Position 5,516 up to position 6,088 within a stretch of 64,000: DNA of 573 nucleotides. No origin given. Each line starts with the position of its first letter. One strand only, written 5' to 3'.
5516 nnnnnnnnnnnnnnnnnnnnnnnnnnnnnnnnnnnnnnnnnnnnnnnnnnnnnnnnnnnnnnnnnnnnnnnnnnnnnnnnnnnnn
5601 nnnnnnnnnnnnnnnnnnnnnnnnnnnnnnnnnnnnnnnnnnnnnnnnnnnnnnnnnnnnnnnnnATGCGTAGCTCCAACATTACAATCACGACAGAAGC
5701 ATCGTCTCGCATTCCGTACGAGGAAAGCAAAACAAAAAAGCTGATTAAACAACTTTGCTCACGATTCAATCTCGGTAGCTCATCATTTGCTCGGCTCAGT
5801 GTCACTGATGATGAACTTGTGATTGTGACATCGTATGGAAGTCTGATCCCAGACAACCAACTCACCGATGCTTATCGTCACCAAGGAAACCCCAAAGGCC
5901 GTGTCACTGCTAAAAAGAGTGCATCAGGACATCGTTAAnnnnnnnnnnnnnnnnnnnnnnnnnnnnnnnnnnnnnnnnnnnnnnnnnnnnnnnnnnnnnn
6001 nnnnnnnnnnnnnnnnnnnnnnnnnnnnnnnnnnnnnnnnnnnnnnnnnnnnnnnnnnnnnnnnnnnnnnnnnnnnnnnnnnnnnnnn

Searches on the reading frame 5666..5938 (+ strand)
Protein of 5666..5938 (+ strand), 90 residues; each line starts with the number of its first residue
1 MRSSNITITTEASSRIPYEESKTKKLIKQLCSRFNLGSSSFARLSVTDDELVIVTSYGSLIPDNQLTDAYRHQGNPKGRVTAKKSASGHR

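Call 5: search_protein_families(library=pfam, proteins=[window:5666-5938:+], max_evalue=1)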
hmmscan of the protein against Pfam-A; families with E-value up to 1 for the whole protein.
window:5666-5938:+ (90 aa): 0 families

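Call 11: search_protein_families(library=ncbifam, proteins=[window:5666-5938:+], max_evalue=1)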
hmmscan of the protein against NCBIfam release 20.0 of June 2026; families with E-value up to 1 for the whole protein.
window:5666-5938:+ (90 aa): 0 families
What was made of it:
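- On REP/RAYT or other mobile cassette: No such domain was found (calls 5, 11).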
